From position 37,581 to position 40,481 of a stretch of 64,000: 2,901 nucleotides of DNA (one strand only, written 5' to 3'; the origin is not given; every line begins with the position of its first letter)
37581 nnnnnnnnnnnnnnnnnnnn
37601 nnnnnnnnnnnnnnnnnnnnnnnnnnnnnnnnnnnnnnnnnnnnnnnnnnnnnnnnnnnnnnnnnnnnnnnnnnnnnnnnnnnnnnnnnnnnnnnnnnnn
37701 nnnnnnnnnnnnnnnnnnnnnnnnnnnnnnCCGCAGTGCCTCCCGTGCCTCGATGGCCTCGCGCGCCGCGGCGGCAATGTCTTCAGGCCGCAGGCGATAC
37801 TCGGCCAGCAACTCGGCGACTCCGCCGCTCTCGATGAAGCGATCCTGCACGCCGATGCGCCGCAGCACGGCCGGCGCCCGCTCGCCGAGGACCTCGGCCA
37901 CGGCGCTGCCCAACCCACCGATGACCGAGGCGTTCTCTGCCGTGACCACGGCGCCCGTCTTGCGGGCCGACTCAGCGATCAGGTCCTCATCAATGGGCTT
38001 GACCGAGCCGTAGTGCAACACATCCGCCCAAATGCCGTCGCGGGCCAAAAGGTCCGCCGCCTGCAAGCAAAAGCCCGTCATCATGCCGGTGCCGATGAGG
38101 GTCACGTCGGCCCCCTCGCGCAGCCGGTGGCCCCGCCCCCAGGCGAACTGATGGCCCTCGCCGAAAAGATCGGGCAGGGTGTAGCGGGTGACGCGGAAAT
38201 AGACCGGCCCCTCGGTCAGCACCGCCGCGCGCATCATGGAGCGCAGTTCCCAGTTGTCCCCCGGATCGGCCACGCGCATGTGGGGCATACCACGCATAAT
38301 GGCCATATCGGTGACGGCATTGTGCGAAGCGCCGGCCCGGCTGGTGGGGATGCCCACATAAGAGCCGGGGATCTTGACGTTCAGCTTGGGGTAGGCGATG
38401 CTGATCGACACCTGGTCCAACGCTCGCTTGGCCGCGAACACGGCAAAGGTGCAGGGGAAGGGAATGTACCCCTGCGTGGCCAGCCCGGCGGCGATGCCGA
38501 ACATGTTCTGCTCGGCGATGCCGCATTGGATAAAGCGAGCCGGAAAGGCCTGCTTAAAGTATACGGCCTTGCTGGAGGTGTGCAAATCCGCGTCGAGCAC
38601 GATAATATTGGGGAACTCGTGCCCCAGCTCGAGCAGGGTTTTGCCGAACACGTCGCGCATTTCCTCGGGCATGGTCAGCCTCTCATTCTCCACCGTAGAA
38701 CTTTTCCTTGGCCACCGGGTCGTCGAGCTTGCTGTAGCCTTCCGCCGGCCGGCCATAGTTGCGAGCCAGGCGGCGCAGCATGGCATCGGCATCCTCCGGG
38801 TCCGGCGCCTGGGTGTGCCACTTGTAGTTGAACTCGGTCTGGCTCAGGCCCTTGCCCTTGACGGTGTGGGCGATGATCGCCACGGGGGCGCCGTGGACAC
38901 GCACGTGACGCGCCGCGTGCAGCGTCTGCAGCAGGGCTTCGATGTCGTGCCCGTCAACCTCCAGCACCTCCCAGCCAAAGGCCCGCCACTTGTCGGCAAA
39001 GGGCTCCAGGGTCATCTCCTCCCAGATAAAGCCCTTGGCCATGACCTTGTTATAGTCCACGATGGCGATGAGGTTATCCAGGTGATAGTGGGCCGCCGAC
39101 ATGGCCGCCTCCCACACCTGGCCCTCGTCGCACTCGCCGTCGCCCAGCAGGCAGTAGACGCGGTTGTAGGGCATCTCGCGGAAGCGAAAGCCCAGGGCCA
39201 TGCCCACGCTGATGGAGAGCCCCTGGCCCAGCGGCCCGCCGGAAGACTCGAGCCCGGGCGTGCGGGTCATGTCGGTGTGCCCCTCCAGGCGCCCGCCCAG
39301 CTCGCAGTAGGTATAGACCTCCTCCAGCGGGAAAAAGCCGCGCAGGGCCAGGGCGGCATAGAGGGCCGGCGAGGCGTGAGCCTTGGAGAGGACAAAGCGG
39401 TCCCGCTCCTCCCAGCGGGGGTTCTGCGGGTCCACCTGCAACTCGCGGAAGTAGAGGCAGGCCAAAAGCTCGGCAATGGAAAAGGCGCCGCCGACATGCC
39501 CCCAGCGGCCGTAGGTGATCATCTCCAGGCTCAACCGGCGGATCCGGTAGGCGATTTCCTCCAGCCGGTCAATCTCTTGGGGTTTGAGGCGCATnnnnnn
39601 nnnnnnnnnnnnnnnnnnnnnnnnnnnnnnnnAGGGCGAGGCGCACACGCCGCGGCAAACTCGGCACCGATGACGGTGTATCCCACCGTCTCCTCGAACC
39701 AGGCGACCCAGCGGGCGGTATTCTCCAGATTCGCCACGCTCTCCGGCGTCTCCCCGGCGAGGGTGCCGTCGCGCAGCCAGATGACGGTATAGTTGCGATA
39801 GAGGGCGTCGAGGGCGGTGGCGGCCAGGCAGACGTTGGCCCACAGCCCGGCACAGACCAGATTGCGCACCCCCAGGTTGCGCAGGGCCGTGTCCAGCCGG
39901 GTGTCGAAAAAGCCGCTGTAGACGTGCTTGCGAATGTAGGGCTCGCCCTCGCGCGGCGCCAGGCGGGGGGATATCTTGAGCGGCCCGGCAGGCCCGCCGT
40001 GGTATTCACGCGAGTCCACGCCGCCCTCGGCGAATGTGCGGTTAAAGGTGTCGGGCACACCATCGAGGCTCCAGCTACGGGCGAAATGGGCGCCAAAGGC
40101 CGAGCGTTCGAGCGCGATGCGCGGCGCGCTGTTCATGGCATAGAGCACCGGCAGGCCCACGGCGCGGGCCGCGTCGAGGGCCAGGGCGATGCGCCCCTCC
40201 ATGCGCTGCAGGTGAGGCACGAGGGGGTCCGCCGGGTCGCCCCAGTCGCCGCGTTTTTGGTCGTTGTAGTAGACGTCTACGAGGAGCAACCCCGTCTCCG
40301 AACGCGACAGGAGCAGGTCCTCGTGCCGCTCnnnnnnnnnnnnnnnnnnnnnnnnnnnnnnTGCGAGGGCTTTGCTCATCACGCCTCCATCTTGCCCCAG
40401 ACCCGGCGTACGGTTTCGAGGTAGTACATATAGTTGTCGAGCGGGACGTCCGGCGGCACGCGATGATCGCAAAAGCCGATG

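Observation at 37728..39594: Split (two-gene) transketolase placed inside a sugar-degradation operon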

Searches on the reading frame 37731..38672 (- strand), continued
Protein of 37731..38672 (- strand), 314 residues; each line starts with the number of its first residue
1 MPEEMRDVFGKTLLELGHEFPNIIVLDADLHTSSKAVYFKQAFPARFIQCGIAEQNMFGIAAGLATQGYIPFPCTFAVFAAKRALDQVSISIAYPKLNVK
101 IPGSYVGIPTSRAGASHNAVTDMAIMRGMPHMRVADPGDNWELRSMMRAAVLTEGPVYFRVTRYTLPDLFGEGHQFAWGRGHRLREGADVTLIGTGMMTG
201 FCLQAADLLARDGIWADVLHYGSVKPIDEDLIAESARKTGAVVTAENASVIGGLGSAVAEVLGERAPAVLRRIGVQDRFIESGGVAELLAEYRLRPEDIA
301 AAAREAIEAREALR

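Call 61: search_protein_families(library=pfam, proteins=[L043:10908-12425:+, L043:7929-8984:-, L043:6603-7643:-, L046:11581-12387:+, L046:7207-9120:+, L061:10956-11801:+, L061:11828-12730:+, L061:12755-13549:+, L061:7261-8346:+, L060:8014-9105:+], max_evalue=0.00001)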
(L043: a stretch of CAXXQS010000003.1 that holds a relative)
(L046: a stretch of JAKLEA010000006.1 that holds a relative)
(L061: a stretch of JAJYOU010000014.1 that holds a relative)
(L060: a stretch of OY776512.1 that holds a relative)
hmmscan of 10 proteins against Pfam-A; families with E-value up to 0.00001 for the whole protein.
L043:10908-12425:+ (506 aa): 1 family
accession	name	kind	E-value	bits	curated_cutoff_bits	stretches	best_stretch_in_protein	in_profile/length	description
PF00171.27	Aldedh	-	3.3e-133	445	23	1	36-498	1-458/461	Aldehyde dehydrogenase family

L043:7929-8984:- (352 aa): 3 families
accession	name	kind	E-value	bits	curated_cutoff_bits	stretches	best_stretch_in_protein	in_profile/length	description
PF01408.29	GFO_IDH_MocA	-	1.4e-22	81.1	24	1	5-122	1-118/120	Oxidoreductase family, NAD-binding Rossmann fold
PF22725.1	GFO_IDH_MocA_C3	-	1.2e-13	51.5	27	1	132-264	1-123/124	GFO/IDH/MocA C-terminal domain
PF02894.22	GFO_IDH_MocA_C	-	8.4e-12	45.8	22.9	1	136-343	1-214/218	Oxidoreductase family, C-terminal alpha/beta domain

L043:6603-7643:- (347 aa): 0 families

L046:11581-12387:+ (269 aa): 5 families
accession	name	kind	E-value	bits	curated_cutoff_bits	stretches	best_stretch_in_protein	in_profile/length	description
PF00037.32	Fer4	-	1.9e-09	37.3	21.1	1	8-29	1-22/24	4Fe-4S binding domain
PF12837.12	Fer4_6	-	1.1e-08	35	25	1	7-30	1-24/24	4Fe-4S binding domain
PF13237.11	Fer4_10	-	1.4e-08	35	25.5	1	8-56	2-53/53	4Fe-4S dicluster domain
PF12838.12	Fer4_7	-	6.4e-07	30.2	27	0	14-59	1-52/52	4Fe-4S dicluster domain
PF14697.11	Fer4_21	-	1.4e-06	28.8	35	1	9-60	2-57/59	4Fe-4S dicluster domain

L046:7207-9120:+ (638 aa): 3 families
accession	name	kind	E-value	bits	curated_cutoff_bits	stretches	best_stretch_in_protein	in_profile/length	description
PF02775.26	TPP_enzyme_C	-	3.3e-42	144.3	21.9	1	443-595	3-150/151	Thiamine pyrophosphate enzyme, C-terminal TPP binding domain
PF00205.28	TPP_enzyme_M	-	1.5e-38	132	30.4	1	236-375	1-137/137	Thiamine pyrophosphate enzyme, central domain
PF02776.23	TPP_enzyme_N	-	2e-30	105.4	26.8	1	41-152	2-114/119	Thiamine pyrophosphate enzyme, N-terminal TPP binding domain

L061:10956-11801:+ (282 aa): 1 family
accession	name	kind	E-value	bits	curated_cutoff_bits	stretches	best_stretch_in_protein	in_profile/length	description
PF01261.30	AP_endonuc_2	-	2.6e-48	165.3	31.1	1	35-273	3-243/249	Xylose isomerase-like TIM barrel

L061:11828-12730:+ (301 aa): 1 family
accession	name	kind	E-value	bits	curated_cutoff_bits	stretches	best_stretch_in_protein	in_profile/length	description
PF01144.29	CoA_trans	-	9.9e-26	90.9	23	1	14-233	3-216/217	Coenzyme A transferase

L061:12755-13549:+ (265 aa): 1 family
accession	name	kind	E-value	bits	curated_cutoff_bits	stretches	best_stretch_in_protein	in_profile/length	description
PF01144.29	CoA_trans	-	5.9e-15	55.7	23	1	11-226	5-216/217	Coenzyme A transferase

L061:7261-8346:+ (362 aa): 1 family
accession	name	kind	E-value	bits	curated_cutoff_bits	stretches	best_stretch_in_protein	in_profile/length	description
PF00923.25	TAL_FSA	-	5.9e-39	134.6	27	1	20-285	2-236/285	Transaldolase/Fructose-6-phosphate aldolase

L060:8014-9105:+ (364 aa): 4 families
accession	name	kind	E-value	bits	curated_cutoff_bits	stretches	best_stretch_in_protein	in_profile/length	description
PF08240.17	ADH_N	-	4.8e-31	107.5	23.5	1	45-156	1-104/104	Alcohol dehydrogenase GroES-like domain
PF00107.32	ADH_zinc_N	-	4.5e-26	91.7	31.8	1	196-324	2-128/129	Zinc-binding dehydrogenase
PF16912.11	Glu_dehyd_C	-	1.2e-09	38.5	34.9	1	186-351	32-202/211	Glucose dehydrogenase C-terminus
PF13602.12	ADH_zinc_N_2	-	3.9e-06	28.3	27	1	229-354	1-127/134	Zinc-binding dehydrogenase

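Call 82: search_protein_families(library=pfam, proteins=[L065:8180-9013:-, L065:7160-8164:-, L065:6219-7154:-, L065:11004-11633:-, L065:11793-12776:+, L065:12919-13752:+, L065:13758-15248:+, L065:4216-5502:+, L082:11819-12283:+, L082:12299-13792:+], max_evalue=0.00001)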
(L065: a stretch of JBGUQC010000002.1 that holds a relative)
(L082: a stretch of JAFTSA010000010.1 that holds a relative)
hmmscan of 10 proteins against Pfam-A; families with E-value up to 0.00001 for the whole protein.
L065:8180-9013:- (278 aa): 4 families
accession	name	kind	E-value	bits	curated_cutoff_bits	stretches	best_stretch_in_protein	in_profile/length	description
PF00456.26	Transketolase_N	-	5.9e-46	157.4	22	1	14-264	6-267/334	Transketolase, thiamine diphosphate binding domain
PF00676.26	E1_dh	-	1.3e-11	44.5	22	1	90-229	67-211/300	Dehydrogenase E1 component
PF02775.26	TPP_enzyme_C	-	4.6e-09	36.7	21.9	1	116-236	24-149/151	Thiamine pyrophosphate enzyme, C-terminal TPP binding domain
PF13292.11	DXP_synthase_N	-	5.6e-09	36.1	21.2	1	5-186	13-176/274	1-deoxy-D-xylulose-5-phosphate synthase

L065:7160-8164:- (335 aa): 2 families
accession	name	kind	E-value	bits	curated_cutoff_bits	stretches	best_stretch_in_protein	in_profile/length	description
PF02779.29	Transket_pyr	-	6.3e-40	137.1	27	1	12-176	2-170/174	Transketolase, pyrimidine binding domain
PF02780.25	Transketolase_C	-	1.1e-28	100.1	25.9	1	193-314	1-124/124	Transketolase, C-terminal domain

L065:6219-7154:- (312 aa): 0 families

L065:11004-11633:- (210 aa): 0 families

L065:11793-12776:+ (328 aa): 0 families

L065:12919-13752:+ (278 aa): 1 family
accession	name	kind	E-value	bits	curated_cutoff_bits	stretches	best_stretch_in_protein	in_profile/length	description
PF01545.26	Cation_efflux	-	1e-31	110.7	26.6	1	19-207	6-198/198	Cation efflux family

L065:13758-15248:+ (497 aa): 1 family
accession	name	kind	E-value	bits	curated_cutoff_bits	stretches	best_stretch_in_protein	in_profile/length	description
PF00149.33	Metallophos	-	3.2e-11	44.4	21.5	1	138-270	1-116/191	Calcineurin-like phosphoesterase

L065:4216-5502:+ (429 aa): 1 family
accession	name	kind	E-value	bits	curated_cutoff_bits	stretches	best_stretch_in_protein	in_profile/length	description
PF00202.27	Aminotran_3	-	1.2e-38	133.4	30.5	1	48-409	9-397/403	Aminotransferase class-III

L082:11819-12283:+ (155 aa): 2 families
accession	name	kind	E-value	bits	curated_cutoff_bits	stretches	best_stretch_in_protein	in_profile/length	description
PF03449.20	GreA_GreB_N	-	1.3e-27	96.2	24.5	1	4-74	1-71/71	Transcription elongation factor, N-terminal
PF01272.25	GreA_GreB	-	4.6e-27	94.2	26.9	1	82-155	4-76/77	Transcription elongation factor, GreA/GreB, C-term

L082:12299-13792:+ (498 aa): 2 families
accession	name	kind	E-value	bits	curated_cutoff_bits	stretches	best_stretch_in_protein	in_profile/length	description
PF00152.25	tRNA-synt_2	-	7.8e-95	317.9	25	1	158-494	2-307/308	tRNA synthetases class II (D, K and N)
PF01336.31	tRNA_anti-codon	-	4.1e-15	55.9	27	1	64-141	1-75/75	OB-fold nucleic acid binding domain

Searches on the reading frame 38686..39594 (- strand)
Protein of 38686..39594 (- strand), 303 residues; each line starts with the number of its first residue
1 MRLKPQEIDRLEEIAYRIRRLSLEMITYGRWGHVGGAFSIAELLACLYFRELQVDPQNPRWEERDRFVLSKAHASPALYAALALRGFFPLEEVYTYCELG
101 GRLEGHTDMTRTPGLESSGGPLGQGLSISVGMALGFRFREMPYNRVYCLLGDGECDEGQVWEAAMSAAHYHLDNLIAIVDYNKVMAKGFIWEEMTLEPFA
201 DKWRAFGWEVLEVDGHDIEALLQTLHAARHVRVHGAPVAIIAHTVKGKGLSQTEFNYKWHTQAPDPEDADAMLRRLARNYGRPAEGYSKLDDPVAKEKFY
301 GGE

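Call 6: search_protein_families(library=pfam, proteins=[window:38686-39594:-])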
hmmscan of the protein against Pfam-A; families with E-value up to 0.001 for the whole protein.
window:38686-39594:- (303 aa): 4 families
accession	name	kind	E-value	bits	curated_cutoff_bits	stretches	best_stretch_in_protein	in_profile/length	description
PF00456.26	Transketolase_N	-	5.5e-50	170.7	22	1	14-275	5-274/334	Transketolase, thiamine diphosphate binding domain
PF00676.26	E1_dh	-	2.9e-08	33.5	22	1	115-235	96-214/300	Dehydrogenase E1 component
PF13292.11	DXP_synthase_N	-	5.5e-06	26.3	21.2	0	125-184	116-173/274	1-deoxy-D-xylulose-5-phosphate synthase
PF09364.15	XFP_N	-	0.0001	21.7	23.7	1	100-225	121-244/364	XFP N-terminal domain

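Call 8: search_protein_families(library=ncbifam, proteins=[window:38686-39594:-], max_evalue=0.00001)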
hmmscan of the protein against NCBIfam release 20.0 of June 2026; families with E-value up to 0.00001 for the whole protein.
window:38686-39594:- (303 aa): 12 families
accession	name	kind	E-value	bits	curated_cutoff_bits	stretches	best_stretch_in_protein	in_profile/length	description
NF004559.0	PRK05899.2-5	equivalog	1e-83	281.7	488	1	5-279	12-282/627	transketolase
NF004556.0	PRK05899.2-2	equivalog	6e-65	219.7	575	1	3-279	9-279/639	transketolase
TIGR00232.1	tktlase_bact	equivalog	4e-55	187.4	682.25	1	14-280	3-277/654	transketolase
NF004558.0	PRK05899.2-4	equivalog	3.3e-40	138.1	788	1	16-280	8-274/651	transketolase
TIGR00204.1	dxs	equivalog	1.7e-12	46.7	465.95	0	2-182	9-171/616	1-deoxy-D-xylulose-5-phosphate synthase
TIGR03182.1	PDH_E1_alph_y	equivalog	6.2e-11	41.8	393.85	1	122-251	112-240/315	pyruvate dehydrogenase (acetyl-transferring) E1 component subunit alpha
TIGR00759.1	aceE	equivalog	5.7e-10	37.8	859.9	0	144-212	219-288/885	pyruvate dehydrogenase (acetyl-transferring), homodimeric type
TIGR03181.1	PDH_E1_alph_x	equivalog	1.1e-09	37.7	411.35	1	119-240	121-241/341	pyruvate dehydrogenase (acetyl-transferring) E1 component subunit alpha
NF003933.0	PRK05444.2-2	equivalog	2.9e-09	36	395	1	118-262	116-265/606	1-deoxy-D-xylulose-5-phosphate synthase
NF008968.0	PRK12315.1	subfamily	1.6e-07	30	510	0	127-264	121-264/582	1-deoxy-D-xylulose-5-phosphate synthase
TIGR03186.1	AKGDH_not_PDH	exception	2.2e-07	29.6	1408.3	0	140-182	214-257/889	alpha-ketoglutarate dehydrogenase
NF003616.0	PRK05261.1-1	subfamily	4.3e-06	25.3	777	1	110-225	131-245/788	phosphoketolase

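Call 9: search_solved_structures(query=window:38686-39594:-, show_alignments=2)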
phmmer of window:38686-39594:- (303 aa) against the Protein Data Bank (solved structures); distinct sequences matched with E-value up to 0.001: 48.
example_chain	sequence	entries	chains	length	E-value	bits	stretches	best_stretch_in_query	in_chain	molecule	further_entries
6yak_AAA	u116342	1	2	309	4.1e-85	288.9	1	7-275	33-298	N-terminal component of the split chain transketolase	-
6rjb_A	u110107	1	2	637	9.5e-49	169.5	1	6-267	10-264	Transketolase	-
3mos_A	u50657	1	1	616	9.6e-49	169.4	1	6-267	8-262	Transketolase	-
4kxu_A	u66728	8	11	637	1e-48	169.3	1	6-267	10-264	Transketolase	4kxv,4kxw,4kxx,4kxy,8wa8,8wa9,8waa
3ooy_A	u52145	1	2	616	1.3e-48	169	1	6-267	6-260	Transketolase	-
6ha3_A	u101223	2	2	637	2.7e-48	168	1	6-267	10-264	Transketolase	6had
3m34_A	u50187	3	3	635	1.8e-37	132.4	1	8-264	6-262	Transketolase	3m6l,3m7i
7wrr_A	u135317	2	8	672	2.4e-37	132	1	12-280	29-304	Transketolase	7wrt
3l84_A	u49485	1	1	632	2.4e-37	132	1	8-264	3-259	Transketolase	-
2e6k_A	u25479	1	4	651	2.5e-37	131.9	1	16-280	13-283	Transketolase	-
1qgd_A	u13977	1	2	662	2e-35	125.7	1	12-260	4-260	PROTEIN (TRANSKETOLASE)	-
8cip_A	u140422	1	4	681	2.6e-35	125.3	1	11-230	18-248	Transketolase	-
3uk1_A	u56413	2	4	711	3.7e-35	124.8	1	15-249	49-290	Transketolase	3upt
3hyl_A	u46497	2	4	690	5.5e-35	124.2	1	16-230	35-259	Transketolase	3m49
5hht_A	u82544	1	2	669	6.6e-35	124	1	12-260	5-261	Transketolase 1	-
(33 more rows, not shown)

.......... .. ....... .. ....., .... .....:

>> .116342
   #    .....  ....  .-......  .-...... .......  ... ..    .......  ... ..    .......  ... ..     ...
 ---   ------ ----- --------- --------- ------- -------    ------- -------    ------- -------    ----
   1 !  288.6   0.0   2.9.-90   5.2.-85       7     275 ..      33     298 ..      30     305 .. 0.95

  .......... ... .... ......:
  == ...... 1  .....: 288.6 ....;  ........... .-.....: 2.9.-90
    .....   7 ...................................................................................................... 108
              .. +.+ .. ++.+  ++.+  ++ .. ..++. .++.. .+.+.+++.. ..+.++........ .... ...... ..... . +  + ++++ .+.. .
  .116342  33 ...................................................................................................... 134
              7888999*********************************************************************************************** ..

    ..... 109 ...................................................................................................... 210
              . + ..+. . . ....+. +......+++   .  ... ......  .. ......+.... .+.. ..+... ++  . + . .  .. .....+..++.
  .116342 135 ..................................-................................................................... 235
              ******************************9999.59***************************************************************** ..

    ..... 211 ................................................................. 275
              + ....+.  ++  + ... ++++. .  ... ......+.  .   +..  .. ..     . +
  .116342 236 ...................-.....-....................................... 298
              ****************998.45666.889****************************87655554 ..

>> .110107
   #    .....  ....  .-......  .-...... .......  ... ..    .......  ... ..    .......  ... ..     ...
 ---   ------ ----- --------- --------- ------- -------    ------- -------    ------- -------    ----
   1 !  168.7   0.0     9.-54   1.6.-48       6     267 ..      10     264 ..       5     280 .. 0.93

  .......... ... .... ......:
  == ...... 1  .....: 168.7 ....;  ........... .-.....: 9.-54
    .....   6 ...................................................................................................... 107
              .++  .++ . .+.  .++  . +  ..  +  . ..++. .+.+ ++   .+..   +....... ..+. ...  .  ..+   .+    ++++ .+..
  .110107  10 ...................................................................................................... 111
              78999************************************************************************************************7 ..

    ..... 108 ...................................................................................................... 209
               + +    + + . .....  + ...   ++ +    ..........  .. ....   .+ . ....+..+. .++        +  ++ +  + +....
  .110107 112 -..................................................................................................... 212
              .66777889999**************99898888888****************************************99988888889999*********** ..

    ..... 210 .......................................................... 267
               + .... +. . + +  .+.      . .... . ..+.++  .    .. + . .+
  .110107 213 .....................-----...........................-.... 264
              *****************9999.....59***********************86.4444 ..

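Call 68: list_cluster_members(proteins=[P0001, window:38686-39594:-, window:36910-37731:-, window:24217-25623:-])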
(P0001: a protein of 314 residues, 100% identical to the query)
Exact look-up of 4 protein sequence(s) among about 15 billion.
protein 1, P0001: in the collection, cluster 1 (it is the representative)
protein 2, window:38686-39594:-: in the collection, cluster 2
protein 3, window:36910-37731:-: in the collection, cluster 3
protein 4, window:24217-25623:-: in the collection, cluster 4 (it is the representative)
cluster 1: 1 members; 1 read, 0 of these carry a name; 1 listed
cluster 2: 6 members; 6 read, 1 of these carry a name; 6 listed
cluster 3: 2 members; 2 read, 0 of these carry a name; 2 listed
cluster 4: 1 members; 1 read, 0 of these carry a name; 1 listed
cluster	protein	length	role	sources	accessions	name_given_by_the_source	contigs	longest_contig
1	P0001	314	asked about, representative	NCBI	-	-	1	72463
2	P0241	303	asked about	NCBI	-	-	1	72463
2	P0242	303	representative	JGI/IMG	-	transketolase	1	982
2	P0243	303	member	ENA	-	-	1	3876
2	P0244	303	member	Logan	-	-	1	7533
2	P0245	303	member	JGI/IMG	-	-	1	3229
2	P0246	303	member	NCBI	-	-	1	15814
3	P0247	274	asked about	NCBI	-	-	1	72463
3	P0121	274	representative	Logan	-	-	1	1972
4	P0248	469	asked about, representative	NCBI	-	-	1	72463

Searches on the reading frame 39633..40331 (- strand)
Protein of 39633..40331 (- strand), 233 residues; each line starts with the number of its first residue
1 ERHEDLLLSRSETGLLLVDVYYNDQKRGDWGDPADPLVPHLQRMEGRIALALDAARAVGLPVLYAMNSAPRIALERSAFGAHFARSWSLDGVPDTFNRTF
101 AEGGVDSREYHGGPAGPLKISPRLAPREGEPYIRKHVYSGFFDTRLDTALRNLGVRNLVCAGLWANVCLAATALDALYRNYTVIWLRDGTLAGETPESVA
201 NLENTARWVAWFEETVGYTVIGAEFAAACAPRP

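Call 6: search_protein_families(library=pfam, proteins=[window:39633-40331:-])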
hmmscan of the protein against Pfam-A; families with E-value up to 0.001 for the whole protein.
window:39633-40331:- (233 aa): 1 family
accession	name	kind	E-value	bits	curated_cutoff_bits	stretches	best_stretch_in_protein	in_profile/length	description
PF00857.26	Isochorismatase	-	2.2e-24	87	27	1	34-207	16-165/175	Isochorismatase domain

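Call 8: search_protein_families(library=ncbifam, proteins=[window:39633-40331:-], max_evalue=0.00001)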
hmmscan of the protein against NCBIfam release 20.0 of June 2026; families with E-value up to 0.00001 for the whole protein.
window:39633-40331:- (233 aa): 2 families
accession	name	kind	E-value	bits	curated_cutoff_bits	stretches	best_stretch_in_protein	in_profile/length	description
TIGR03614.1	RutB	equivalog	2.3e-19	69.9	377.95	1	2-216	5-213/226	pyrimidine utilization protein B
NF050097.1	BiurAmidohydBiuH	equivalog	1.6e-10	40.8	370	1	119-203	115-199/221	biuret amidohydrolase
